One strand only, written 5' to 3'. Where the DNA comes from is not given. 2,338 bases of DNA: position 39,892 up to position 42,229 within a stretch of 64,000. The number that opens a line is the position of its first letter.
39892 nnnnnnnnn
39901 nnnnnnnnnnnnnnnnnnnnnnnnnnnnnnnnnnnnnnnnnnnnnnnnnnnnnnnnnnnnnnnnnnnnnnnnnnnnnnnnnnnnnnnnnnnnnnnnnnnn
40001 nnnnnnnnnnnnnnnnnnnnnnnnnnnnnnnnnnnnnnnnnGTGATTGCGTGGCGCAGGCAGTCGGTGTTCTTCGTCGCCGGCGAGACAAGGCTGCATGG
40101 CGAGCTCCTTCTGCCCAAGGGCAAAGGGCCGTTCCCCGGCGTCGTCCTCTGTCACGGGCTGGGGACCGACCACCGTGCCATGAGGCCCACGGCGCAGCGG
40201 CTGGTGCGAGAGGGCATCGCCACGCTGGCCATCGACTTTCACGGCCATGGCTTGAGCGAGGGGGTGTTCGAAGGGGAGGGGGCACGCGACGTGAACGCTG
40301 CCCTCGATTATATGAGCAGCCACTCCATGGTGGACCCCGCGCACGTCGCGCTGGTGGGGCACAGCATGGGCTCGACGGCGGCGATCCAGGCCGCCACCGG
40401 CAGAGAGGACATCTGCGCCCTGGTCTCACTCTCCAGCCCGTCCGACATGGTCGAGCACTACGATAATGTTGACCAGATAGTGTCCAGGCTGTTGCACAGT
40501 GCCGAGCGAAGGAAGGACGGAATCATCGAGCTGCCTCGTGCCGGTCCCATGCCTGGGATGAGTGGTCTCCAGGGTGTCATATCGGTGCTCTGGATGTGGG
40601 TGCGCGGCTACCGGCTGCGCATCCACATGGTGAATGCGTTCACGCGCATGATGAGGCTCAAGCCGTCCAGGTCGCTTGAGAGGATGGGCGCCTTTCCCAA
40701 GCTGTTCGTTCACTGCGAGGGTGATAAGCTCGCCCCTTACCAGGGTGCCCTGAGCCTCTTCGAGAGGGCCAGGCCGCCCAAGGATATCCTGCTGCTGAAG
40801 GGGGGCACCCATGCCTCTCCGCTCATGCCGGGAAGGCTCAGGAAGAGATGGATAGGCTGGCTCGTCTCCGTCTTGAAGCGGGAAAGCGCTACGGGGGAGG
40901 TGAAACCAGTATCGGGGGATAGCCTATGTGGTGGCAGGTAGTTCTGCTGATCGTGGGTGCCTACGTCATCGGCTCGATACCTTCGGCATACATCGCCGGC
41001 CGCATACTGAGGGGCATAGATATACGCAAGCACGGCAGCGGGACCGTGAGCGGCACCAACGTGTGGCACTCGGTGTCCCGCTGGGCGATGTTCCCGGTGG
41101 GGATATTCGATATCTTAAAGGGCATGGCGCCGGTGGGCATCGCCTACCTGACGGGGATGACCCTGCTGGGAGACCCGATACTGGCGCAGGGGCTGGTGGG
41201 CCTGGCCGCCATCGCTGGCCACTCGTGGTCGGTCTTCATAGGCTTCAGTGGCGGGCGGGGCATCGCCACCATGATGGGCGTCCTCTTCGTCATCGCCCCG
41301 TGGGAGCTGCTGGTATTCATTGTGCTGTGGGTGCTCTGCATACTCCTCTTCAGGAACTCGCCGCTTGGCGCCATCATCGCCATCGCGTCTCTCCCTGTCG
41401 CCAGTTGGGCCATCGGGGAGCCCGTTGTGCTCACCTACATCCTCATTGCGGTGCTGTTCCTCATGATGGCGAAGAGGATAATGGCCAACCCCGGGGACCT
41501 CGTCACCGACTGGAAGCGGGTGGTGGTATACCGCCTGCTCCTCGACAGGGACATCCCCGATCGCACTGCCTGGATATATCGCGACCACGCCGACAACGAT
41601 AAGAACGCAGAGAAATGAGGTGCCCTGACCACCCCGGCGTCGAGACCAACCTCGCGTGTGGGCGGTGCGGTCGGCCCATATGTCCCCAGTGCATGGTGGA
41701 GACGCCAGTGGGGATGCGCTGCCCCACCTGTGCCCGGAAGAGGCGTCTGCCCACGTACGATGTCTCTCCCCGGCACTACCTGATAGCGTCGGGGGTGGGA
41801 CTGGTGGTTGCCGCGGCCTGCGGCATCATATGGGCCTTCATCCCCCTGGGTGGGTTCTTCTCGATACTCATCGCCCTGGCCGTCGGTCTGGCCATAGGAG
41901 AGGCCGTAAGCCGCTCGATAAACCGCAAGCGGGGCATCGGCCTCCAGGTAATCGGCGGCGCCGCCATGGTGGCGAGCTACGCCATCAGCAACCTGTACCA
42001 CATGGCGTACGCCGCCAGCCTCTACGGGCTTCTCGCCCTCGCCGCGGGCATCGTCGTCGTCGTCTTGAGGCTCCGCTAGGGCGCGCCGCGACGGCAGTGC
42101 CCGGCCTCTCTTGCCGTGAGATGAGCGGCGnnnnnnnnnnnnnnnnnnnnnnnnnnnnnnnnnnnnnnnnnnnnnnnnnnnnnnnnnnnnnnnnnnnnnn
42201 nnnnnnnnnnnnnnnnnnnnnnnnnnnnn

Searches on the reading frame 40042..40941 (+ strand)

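Call 30: search_protein_families(library=pfam, proteins=[window:40042-40941:+], max_evalue=1)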
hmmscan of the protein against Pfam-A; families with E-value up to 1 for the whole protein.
window:40042-40941:+ (299 aa): 19 families
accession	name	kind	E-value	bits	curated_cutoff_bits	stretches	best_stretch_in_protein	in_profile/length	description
PF12146.15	Hydrolase_4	-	9e-18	64.9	27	2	34-140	7-116/239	Serine aminopeptidase, S33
PF12697.13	Abhydrolase_6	-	5.8e-15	57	26.3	1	34-263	1-211/217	Alpha/beta hydrolase family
PF02129.25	Peptidase_S15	-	4.3e-11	43.5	23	1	16-140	3-136/262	X-Pro dipeptidyl-peptidase (S15 family)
PF00561.26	Abhydrolase_1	-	9.9e-10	38.9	25.8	1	34-155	3-125/245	alpha/beta hydrolase fold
PF12740.14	PETase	-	1.3e-07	31.7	28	1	31-144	54-168/263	PET hydrolase-like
PF06500.17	FrsA-like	-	2.1e-06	27.2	22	1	10-133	173-299/414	Esterase FrsA-like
PF01738.24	DLH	-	1.6e-05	25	21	1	22-129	5-126/217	Dienelactone hydrolase family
PF00326.27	Peptidase_S9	-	4.8e-05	23.4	22.6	1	79-142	43-107/213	Prolyl oligopeptidase family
PF08840.17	BAAT_C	-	0.00035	21.1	20.9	1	86-156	8-79/210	BAAT / Acyl-CoA thioester hydrolase C terminal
PF00756.26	Esterase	-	0.00063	20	22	1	89-134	104-149/251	Putative esterase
PF05448.18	AXE1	-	0.0014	17.9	21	1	83-128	159-204/321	Acetyl xylan esterase (AXE1)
PF20434.5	BD-FAE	-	0.0017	18.3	26.8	1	26-121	8-110/215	BD-FAE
PF07819.20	PGAP1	-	0.0037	17.5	24.3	1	93-137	84-132/233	PGAP1-like alpha/beta domain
PF20408.4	Abhydrolase_11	-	0.0093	16.1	27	1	34-130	5-105/193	Alpha/beta hydrolase domain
PF03403.19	PAF-AH_p_II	-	0.019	14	20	1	84-119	205-240/372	Platelet-activating factor acetylhydrolase, isoform II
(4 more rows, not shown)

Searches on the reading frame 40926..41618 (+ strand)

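Call 30: search_protein_families(library=pfam, proteins=[window:40926-41618:+], max_evalue=1)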
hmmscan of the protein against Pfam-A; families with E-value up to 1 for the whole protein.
window:40926-41618:+ (230 aa): 1 family
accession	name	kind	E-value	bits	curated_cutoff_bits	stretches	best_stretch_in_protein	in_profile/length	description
PF02660.20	G3P_acyltransf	-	8.2e-39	133.8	24.1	1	12-181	2-156/164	Glycerol-3-phosphate acyltransferase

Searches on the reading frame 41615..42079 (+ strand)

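Call 30: search_protein_families(library=pfam, proteins=[window:41615-42079:+], max_evalue=1)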
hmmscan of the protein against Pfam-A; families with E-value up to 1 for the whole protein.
window:41615-42079:+ (154 aa): 2 families
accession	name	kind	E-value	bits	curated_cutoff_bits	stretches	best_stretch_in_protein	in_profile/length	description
PF00643.29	zf-B_box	-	2.1e-05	25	24.1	1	2-29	5-32/42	B-box zinc finger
PF05683.17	Fumerase_C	-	0.0067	16.2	22.2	1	94-133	134-173/205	Fumarase C-terminus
